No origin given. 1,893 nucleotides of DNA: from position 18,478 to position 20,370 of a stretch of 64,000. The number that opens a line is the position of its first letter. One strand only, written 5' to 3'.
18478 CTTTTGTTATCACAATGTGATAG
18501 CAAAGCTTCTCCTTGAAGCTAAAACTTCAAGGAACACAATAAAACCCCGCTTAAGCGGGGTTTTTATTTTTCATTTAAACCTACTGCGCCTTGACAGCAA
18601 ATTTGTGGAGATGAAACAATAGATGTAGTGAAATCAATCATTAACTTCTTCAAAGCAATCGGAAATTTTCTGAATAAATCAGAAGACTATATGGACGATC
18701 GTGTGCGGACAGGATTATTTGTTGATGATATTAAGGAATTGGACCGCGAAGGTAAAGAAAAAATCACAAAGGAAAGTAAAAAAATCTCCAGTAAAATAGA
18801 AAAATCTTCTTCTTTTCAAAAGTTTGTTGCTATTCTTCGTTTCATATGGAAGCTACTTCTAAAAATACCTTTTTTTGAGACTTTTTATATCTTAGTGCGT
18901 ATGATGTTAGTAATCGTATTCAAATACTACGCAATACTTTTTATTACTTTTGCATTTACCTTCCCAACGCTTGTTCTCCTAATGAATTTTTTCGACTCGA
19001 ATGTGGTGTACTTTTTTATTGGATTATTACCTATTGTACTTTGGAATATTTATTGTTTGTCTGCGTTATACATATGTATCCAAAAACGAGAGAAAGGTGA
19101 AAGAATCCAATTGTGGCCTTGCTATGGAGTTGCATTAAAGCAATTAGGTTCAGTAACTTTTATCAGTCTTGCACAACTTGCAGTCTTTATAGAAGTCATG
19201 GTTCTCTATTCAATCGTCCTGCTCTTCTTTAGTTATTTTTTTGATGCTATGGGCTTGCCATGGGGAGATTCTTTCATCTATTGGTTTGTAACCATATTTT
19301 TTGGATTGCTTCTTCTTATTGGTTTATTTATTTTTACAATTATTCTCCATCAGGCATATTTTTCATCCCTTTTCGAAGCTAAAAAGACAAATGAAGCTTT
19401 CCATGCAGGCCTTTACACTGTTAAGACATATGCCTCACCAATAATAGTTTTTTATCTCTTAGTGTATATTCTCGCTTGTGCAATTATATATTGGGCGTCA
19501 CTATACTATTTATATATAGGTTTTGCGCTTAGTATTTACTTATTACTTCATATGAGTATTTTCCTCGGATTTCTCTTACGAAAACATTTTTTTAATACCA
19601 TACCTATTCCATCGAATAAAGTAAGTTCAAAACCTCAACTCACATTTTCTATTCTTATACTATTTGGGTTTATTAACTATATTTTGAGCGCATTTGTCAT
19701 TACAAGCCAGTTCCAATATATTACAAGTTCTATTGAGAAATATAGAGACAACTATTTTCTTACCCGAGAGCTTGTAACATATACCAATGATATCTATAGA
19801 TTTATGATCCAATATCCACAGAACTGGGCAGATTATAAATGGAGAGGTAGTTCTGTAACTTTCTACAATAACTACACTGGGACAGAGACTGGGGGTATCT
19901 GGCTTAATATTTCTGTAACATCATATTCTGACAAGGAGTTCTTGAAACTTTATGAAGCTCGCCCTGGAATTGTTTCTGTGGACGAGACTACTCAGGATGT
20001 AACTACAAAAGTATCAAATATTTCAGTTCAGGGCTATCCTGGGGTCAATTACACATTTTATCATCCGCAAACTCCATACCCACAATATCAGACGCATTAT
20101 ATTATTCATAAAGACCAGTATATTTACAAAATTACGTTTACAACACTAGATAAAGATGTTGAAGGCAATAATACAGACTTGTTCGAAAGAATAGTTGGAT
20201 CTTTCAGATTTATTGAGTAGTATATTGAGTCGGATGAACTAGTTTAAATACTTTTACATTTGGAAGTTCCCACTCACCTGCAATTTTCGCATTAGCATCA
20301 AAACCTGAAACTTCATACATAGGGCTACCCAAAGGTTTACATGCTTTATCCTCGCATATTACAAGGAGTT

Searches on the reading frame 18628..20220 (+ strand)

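Call 81: search_protein_families(library=pfam, proteins=[window:18628-20220:+], max_evalue=0.00001)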
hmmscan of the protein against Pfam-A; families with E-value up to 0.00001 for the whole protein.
window:18628-20220:+ (530 aa): 1 family
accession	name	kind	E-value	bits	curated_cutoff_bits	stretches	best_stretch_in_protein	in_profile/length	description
PF18933.6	PsbP_2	-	1.8e-06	28.6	27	1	379-528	41-184/184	PsbP-like protein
